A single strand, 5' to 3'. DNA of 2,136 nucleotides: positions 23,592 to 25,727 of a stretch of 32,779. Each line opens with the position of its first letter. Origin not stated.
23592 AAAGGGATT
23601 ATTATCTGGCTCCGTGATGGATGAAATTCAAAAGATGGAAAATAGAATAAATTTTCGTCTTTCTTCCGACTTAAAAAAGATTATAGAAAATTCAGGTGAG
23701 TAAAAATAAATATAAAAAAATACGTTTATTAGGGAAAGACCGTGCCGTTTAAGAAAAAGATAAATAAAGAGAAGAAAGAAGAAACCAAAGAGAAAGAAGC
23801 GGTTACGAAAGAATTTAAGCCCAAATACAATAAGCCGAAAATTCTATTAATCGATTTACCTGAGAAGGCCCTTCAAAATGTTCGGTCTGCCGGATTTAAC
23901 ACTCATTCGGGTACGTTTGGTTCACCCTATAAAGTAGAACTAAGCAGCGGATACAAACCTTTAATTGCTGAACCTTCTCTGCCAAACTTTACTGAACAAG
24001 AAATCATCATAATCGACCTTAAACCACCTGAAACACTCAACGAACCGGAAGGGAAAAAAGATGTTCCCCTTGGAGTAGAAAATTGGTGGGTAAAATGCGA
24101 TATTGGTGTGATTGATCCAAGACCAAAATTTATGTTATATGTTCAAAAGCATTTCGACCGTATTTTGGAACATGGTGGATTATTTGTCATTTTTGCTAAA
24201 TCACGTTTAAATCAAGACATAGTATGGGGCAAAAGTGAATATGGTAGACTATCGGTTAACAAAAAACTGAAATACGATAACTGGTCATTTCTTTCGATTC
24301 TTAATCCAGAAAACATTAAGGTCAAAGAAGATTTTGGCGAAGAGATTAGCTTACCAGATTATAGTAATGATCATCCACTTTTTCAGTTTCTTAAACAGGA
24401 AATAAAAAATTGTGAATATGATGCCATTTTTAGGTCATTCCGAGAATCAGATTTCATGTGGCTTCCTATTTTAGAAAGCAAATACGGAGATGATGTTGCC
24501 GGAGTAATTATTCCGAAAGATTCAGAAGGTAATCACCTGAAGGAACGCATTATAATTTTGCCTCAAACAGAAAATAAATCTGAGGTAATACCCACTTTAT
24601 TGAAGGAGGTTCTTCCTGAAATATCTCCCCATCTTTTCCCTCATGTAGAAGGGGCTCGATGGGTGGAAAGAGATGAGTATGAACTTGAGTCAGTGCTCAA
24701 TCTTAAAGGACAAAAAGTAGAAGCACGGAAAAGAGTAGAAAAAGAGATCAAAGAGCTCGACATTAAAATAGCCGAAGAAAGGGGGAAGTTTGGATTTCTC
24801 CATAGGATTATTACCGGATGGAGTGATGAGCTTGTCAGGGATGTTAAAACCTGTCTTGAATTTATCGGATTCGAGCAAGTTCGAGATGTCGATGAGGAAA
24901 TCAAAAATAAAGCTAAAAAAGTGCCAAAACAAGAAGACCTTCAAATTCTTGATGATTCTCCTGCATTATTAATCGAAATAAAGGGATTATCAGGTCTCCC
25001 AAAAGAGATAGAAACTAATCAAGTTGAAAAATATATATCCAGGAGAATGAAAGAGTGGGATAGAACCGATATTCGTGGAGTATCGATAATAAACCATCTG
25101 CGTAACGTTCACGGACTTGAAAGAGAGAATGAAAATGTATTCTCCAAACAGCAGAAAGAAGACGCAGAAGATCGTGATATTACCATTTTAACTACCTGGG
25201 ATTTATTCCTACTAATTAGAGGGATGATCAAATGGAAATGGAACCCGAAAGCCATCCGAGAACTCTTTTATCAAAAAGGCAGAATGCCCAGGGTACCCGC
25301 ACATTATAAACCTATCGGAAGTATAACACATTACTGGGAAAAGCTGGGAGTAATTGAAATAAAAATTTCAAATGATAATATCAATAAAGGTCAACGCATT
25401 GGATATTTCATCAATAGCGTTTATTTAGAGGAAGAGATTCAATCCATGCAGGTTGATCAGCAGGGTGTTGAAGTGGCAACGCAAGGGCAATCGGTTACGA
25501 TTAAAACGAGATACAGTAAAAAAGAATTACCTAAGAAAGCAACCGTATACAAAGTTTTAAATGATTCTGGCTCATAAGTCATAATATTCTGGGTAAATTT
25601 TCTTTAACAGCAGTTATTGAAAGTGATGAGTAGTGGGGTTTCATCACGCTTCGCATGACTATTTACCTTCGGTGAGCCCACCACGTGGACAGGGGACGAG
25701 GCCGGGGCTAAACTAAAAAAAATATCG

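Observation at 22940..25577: AT-rich three-gene islet as a candidate composite defence locus: UPF0175 antitoxin, DUF3368 PIN-like toxin and a 611-aa nuclease-like protein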

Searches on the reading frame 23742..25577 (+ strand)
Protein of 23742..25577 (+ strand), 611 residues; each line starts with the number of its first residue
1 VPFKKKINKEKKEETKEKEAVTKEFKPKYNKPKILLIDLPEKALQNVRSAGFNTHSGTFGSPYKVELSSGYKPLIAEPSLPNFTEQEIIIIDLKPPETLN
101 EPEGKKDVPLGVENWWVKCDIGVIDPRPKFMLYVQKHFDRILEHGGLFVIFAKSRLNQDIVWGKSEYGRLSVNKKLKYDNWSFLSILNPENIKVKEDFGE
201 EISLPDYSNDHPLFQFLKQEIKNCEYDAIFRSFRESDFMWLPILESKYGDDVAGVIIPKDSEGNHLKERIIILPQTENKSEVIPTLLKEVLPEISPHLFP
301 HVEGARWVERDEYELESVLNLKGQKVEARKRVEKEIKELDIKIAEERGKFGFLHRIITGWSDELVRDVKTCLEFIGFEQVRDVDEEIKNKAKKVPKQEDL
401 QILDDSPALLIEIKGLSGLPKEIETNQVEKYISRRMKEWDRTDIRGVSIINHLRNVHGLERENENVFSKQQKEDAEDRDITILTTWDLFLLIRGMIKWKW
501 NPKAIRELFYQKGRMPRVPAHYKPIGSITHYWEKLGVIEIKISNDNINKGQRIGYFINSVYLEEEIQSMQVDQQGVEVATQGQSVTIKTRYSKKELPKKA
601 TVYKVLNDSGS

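Call 3: search_protein_families(library=pfam, proteins=[window:23742-25577:+], max_evalue=0.1)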
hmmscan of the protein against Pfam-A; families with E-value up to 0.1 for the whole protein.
window:23742-25577:+ (611 aa): 2 families
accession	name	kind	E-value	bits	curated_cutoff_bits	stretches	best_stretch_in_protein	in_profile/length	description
PF25804.1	SYNE3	-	0.063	14.3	30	0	306-357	8-59/83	Nesprin-3 domain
PF22135.1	Cwp8_D3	-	0.063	14.1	27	0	445-489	19-62/94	Cell wall binding protein Cwp8 domain 3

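Call 4: search_protein_families(library=padloc, proteins=[window:23742-25577:+], max_evalue=1)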
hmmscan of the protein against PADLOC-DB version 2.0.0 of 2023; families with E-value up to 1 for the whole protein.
window:23742-25577:+ (611 aa): 0 families

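Call 5: search_protein_families(library=ncbifam, proteins=[window:23742-25577:+], max_evalue=0.1)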
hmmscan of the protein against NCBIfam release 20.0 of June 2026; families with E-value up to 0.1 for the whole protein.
window:23742-25577:+ (611 aa): 0 families

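Call 6: find_homologous_proteins(query=window:23742-25577:+, max_evalue=0.001)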
Query window:23742-25577:+ (611 aa): 284 proteins with E <= 0.001 among 8000 candidates; the best 120 are listed.
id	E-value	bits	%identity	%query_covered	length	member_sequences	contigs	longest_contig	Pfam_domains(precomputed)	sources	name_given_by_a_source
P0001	0.0e+0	1081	100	79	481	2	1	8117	-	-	-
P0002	1.6e-225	768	58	98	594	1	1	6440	-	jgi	jgi:hypothetical protein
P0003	1.2e-224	765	61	98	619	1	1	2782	-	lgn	-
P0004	7.2e-224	763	58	98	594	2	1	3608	-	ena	-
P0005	1.2e-223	762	59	97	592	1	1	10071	-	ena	-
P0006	3.1e-222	757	59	97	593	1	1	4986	-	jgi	jgi:hypothetical protein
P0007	5.7e-222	757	59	97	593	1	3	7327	-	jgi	jgi:hypothetical protein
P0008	1.9e-221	755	59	97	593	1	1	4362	-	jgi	-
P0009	7.6e-219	746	55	97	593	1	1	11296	-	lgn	-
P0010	2.2e-218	745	56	98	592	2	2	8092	-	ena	-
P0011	3.5e-218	744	56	95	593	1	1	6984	-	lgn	-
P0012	9.0e-218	743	57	98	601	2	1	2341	-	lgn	-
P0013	1.9e-217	742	57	98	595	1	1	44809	-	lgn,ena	-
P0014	3.5e-216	737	56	96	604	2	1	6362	-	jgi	-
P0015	4.4e-216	737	56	98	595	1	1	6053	-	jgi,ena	-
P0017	9.3e-216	736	55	96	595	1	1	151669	-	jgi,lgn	jgi:hypothetical protein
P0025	6.6e-213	727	57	96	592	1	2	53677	-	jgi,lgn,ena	-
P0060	6.0e-197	674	53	99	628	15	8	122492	-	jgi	jgi:hypothetical protein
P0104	4.3e-167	575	48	95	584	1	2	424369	-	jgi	jgi:hypothetical protein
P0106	2.3e-166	573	47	95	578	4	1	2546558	-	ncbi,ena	-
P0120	4.8e-157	542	47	95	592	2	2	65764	-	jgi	-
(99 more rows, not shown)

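Call 7: search_solved_structures(query=window:23742-25577:+, max_evalue=1)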
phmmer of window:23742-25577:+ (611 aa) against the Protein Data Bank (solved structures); distinct sequences matched with E-value up to 1: 0.

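Call 8: search_protein_families(library=phrogs, proteins=[window:23742-25577:+], max_evalue=0.1)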
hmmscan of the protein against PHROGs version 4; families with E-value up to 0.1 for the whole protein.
window:23742-25577:+ (611 aa): 1 family
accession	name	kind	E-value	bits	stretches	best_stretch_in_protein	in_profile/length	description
phrog_16227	-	head and packaging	0.01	13.1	1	386-481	75-171/4401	virion structural protein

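Call 10: find_encoding_contigs(protein=P0106, flank=10000, max_places=3)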
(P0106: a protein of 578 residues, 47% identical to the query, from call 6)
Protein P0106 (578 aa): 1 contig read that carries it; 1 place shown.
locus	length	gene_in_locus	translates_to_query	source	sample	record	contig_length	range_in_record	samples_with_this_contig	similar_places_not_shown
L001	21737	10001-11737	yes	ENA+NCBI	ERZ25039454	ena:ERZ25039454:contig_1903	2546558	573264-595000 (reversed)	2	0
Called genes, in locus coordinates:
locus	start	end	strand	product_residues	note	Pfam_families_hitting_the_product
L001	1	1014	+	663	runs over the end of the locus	-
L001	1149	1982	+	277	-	PF00271:Helicase_C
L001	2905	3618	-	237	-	-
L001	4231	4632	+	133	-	PF13091:PLDc_2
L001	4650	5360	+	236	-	PF00571:CBS (faint)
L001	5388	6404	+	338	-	PF28530:DUF8426, PF04471:Mrr_cat, PF22722:NA-iREase1 (weak)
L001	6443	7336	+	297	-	-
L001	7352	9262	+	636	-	PF23438:DUF7123 (faint)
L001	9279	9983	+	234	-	-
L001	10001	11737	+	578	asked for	-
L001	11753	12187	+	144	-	PF08220:HTH_DeoR (faint)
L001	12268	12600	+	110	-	-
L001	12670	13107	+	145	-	PF08220:HTH_DeoR (weak), PF08279:HTH_11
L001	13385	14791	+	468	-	PF14706:Tnp_DNA_bind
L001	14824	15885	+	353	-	PF02321:OEP (weak)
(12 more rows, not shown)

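Call 11: find_encoding_contigs(protein=P0017, flank=10000, max_places=3)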
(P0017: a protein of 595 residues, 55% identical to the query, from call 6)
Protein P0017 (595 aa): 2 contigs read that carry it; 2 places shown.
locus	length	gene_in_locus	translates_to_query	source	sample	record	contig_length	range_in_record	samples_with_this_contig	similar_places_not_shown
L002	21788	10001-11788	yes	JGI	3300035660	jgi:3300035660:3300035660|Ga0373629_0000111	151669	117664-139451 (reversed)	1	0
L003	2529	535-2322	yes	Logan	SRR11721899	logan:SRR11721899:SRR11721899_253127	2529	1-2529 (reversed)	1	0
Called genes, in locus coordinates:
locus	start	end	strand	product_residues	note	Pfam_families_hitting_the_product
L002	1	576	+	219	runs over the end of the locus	PF13489:Methyltransf_23, PF08241:Methyltransf_11 (weak)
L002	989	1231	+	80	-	-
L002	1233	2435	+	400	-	PF13439:Glyco_transf_4, PF13579:Glyco_trans_4_4, PF20706:GT4-conflict, PF00534:Glycos_transf_1, PF13692:Glyco_trans_1_4, PF13524:Glyco_trans_1_2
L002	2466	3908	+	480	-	PF02310:B12-binding, PF04055:Radical_SAM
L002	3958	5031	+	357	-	PF04055:Radical_SAM, PF13186:SPASM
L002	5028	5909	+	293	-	PF00535:Glycos_transf_2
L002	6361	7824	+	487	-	PF02310:B12-binding, PF04055:Radical_SAM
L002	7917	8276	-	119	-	PF13335:Mg_chelatase_C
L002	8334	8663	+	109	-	PF01381:HTH_3 (weak)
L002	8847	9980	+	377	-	PF13784:Fic_N, PF02661:Fic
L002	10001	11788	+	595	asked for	-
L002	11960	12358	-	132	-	PF23198:PDE8A_N (weak), PF00072:Response_reg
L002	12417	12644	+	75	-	PF13560:HTH_31, PF01381:HTH_3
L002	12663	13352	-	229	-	PF20582:UPF0758_N, PF04002:RadC, PF14464:Prok-JAB (weak)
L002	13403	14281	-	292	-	PF01078:Mg_chelatase, PF13335:Mg_chelatase_C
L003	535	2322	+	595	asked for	-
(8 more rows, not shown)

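Call 22: find_encoding_contigs(protein=P0104, flank=10000, max_places=3)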
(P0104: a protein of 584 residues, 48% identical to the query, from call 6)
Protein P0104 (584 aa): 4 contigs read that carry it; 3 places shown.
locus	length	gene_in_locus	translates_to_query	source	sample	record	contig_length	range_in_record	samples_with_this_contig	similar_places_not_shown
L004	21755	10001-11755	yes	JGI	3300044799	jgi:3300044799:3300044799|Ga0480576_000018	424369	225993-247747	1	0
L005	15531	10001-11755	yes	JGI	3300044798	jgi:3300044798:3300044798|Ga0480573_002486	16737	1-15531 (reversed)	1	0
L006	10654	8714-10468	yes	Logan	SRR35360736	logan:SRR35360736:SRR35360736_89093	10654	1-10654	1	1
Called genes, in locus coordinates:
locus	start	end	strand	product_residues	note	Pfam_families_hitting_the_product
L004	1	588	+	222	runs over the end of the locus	-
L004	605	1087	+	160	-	-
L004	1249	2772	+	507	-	PF12161:HsdM_N, PF02384:N6_Mtase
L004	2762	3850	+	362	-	PF13784:Fic_N, PF02661:Fic, PF21248:SoFic-like_C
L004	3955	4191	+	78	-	-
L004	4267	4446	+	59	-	-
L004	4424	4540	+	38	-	-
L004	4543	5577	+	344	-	-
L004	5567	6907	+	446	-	PF01420:Methylase_S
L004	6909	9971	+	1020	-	PF04313:HSDR_N, PF04851:ResIII, PF18766:SWI2_SNF2, PF22679:T1R_D3-like, PF11867:T1RH-like_C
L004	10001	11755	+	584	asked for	-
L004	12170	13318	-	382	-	PF13784:Fic_N, PF02661:Fic, PF21248:SoFic-like_C (weak)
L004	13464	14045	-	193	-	PF03602:Cons_hypoth95, PF02475:TRM5-TYW2_MTfase (weak), PF05175:MTS (weak), PF09445:Methyltransf_15 (faint)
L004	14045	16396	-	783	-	PF17191:RecG_wedge, PF01336:tRNA_anti-codon, PF00270:DEAD, PF04851:ResIII, PF00271:Helicase_C, PF19833:RecG_dom3_C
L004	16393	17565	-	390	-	PF01676:Metalloenzyme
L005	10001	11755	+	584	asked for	-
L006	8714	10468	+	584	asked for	-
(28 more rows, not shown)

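Call 23: find_encoding_contigs(protein=P0060, flank=10000, max_places=4)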
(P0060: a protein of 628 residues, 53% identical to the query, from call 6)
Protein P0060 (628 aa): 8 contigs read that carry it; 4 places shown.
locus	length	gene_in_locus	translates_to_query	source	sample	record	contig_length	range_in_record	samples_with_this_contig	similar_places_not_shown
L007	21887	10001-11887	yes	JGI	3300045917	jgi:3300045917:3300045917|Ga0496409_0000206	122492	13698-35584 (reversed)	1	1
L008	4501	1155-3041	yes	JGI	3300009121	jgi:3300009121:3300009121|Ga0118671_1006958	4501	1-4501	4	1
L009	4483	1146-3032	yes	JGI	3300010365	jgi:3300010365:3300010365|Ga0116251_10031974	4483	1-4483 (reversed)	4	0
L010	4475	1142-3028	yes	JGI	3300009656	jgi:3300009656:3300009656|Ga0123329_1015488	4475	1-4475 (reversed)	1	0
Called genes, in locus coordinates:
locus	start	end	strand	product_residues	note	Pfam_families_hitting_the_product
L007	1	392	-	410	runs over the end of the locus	PF17210:SdrD_B (weak)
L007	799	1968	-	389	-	PF27218:MJ0043_C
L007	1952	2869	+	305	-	PF00731:AIRC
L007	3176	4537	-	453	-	PF00005:ABC_tran, PF02463:SMC_N (weak), PF13304:AAA_21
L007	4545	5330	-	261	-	PF02361:CbiQ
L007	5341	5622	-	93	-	-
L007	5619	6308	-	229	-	PF01891:CbiM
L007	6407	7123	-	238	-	PF17746:SfsA_N, PF03749:SfsA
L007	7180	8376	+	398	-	PF13742:tRNA_anti_2, PF01336:tRNA_anti-codon, PF02601:Exonuc_VII_L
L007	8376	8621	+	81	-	PF02609:Exonuc_VII_S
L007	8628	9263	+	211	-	PF25182:NonGDSL (weak), PF00657:Lipase_GDSL, PF13472:Lipase_GDSL_2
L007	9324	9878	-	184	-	PF19101:DUF5788 (weak)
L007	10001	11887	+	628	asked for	-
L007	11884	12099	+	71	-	PF18506:RelB-like (weak)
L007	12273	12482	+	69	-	PF15919:HicB_lk_antitox, PF15970:HicB-like_2 (weak)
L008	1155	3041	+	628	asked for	-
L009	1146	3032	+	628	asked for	-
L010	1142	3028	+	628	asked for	-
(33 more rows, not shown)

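Call 25: find_related_loci(query=A1, collection=genome_contigs, flank=8000)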
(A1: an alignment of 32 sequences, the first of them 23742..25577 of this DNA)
Query A1 (611 aa) in genome_contigs; peptide patterns used: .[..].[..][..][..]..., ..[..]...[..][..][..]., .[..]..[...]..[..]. (x = any residue, [..] = any of these).
73 stretches matched a pattern; 25 encode a relative of the query (tblastn E <= 1e-3); 25 distinct loci.
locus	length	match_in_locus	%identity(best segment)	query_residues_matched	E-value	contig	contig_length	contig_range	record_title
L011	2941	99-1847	58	23-605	0e+0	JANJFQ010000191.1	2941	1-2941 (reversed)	MAG: Methanophagales archaeon isolate Hel0.bin107 Hel0_ANME-1_NODE_204725_length_2941_cov_4.057569, whole genome shotgun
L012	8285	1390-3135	57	17-605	0e+0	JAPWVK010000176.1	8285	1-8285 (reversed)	MAG: Methanophagales archaeon isolate SB_Co_68 SB_Co_68_000000000176, whole genome shotgun sequence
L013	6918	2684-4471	55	11-606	0e+0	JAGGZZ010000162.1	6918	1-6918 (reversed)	MAG: Methanophagales archaeon isolate AUK217 PB_MBMC_171_c_000000000218, whole genome shotgun sequence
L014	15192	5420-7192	49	7-607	0e+0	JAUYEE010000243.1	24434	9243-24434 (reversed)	MAG: bacterium isolate C20_metabat.bin.94 C20_k141_220400, whole genome shotgun sequence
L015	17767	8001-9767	54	11-607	0e+0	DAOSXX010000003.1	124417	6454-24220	MAG TPA_asm: Methanothrix sp. isolate AMR_MDS_2100 NODE_59_length_124417_cov_57.764936, whole genome shotgun sequence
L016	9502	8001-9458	58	17-509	0e+0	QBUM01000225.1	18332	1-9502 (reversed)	ANME-1 cluster archaeon GoMg2 GOMG2_27, whole genome shotgun sequence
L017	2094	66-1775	48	23-605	5e-179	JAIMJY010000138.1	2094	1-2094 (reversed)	MAG: Caldisericum sp. isolate GA_180221_E-1-2-MAG-37_73 NODE_9991_length_2117_cov_29.145005, whole genome shotgun sequen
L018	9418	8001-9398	54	19-491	2e-163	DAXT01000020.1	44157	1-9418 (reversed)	MAG TPA_asm: Methanothrix harundinacea isolate UBA475 UBA475_contig_58765, whole genome shotgun sequence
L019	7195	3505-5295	45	4-605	2e-161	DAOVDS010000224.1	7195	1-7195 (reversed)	MAG TPA_asm: bacterium isolate CSMAG_1063 CSMAG_1063_k141_3668055_length_7195_cov_13.6345, whole genome shotgun sequence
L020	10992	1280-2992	45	28-606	1e-155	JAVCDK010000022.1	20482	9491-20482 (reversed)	MAG: Candidatus Celaenobacter antarcticus isolate MAG_3300025698_8 Ga0208771_1000657, whole genome shotgun sequence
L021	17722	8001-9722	41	27-606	3e-143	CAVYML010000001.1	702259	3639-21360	MAG: Ignavibacteriota bacterium isolate MFD01231.bin.1.4 genome assembly, contig: contig_12068, whole genome shotgun seq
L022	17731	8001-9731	42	28-606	1e-137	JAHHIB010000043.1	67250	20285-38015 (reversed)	MAG: Scytonema hyalinum WJT4-NPBG1 scaffold_174_c1, whole genome shotgun sequence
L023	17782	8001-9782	36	22-609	7e-132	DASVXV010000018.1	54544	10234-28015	MAG TPA_asm: Pyrinomonadaceae bacterium isolate SMAG_U2584 k141_604239, whole genome shotgun sequence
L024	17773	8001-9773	39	10-605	4e-130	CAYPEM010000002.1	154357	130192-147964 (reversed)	MAG TPA_asm: uncultured Chitinophagaceae bacterium isolate SRP292972_co2_148 genome assembly, contig: NODE_76_length_154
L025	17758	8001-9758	38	26-605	2e-125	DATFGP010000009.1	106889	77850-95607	MAG TPA_asm: Pyrinomonadaceae bacterium isolate SMAG_U8666 k141_758576, whole genome shotgun sequence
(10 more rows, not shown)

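Call 26: predict_structure(alignment_id=A1)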
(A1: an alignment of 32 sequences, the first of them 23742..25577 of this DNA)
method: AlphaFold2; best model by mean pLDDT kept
length: 611 residues; sequences in the alignment: 32
mean_pLDDT: 85.4   pTM: 0.53
mean pLDDT of the five models: 85.4, 84.8, 84.1, 82.3, 82.1
residues with pLDDT >= 90: 334; 70-90: 206; 50-70: 40; < 50: 31
segments of 3 or more residues with pLDDT < 50: 1-24, 262-265, 609-611
pLDDT, mean of each block of 10 residues (from residue 1): 34 36 54 94 94 93 94 91 93 95 78 89 94 95 92 93 87 91 92 93 80 86 91 76 93 84 61 94 92 83 63 73 84 89 89 88 92 94 77 67 89 92 89 86 92 81 86 93 93 90 92 90 92 93 91 85 92 92 94 89 76 31
secondary structure, 60 per line:
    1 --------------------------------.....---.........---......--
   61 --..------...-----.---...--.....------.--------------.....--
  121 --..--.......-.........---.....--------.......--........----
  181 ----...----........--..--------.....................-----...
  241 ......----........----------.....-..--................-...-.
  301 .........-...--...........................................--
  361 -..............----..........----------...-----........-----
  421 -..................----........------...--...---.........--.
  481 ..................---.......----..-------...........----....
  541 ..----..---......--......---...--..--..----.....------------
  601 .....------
elements in order: E33-37 H41-49 E53-58 E71-73 E88-92 E114-118 H127-133 H135-143 E147-151 E160-166 E169-176 E192-199 H212-223 E224-232 E238-246 E251-258 E269-273 H279-294 H300-309 H316-358 H362-375 E380-382 H383-389 E400-402 E408-415 H422-439 E444-451 H469-477 E480-484 H485-498 H502-508 E522-532 E537-542 E552-557 E560-565 E569-571 E584-588 E601-605

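Call 27: find_related_loci(query=A1, collection=metagenome_contigs, flank=8000)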
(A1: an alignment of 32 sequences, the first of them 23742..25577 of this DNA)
Query A1 (611 aa) in metagenome_contigs; peptide patterns used: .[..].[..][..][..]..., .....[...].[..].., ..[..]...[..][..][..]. (x = any residue, [..] = any of these).
233 stretches matched a pattern; 112 encode a relative of the query (tblastn E <= 1e-3); the best 80 are kept; 80 distinct loci.
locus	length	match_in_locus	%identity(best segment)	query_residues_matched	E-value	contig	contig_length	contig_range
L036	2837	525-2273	59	16-606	0e+0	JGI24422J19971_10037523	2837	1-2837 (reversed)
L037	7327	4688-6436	59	16-606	0e+0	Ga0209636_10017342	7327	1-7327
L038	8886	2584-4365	56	1-605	0e+0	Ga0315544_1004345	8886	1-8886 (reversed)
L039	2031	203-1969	56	11-606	0e+0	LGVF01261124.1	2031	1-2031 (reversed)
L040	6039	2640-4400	53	12-606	0e+0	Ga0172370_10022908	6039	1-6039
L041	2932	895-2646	57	16-607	0e+0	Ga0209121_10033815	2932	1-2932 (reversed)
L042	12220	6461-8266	54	4-606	0e+0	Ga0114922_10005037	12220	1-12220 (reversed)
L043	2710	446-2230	55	11-606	0e+0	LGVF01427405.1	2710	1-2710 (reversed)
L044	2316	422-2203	52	11-609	0e+0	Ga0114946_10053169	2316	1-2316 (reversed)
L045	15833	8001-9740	55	20-605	0e+0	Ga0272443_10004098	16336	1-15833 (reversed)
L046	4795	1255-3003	54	17-605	0e+0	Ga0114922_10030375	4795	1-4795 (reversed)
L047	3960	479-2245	54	11-607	0e+0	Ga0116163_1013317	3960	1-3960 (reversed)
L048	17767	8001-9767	54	11-607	0e+0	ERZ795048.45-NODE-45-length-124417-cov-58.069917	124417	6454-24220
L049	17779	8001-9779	53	5-606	0e+0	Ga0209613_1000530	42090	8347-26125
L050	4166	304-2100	52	4-610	0e+0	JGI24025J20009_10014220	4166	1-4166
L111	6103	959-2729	53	11-606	9e-178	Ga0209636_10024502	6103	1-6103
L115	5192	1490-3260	48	12-609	3e-169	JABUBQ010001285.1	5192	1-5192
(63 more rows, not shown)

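Call 29: search_protein_representatives(alignment_id=A1)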
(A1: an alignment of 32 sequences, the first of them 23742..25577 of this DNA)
Query: 32 sequences, 594 profile positions. Proteins with E-value up to 0.001 (for the whole library): 3022; up to 1e-10: 1217; up to 1e-30: 687. The best 150 are listed.
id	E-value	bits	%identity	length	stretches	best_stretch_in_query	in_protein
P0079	3.0e-253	857.9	-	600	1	4-593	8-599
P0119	9.2e-245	829.9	-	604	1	9-591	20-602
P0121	1.2e-234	796.4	-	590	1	7-589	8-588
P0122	5.5e-212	721.6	-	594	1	11-592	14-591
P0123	3.8e-209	712.2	-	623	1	7-592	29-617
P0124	2.2e-206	703.1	-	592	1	12-590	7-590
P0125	1.7e-200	683.7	-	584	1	14-591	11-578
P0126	5.7e-200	681.9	-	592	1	10-592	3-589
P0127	2.7e-199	679.7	-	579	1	20-590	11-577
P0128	1.5e-198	677.2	-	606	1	10-591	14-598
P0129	7.5e-198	674.9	-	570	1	17-591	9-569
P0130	2.9e-197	673.0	-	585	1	15-591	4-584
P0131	2.0e-196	670.2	-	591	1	18-592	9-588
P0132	5.4e-196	668.8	-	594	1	13-590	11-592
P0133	4.2e-195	665.9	-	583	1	12-590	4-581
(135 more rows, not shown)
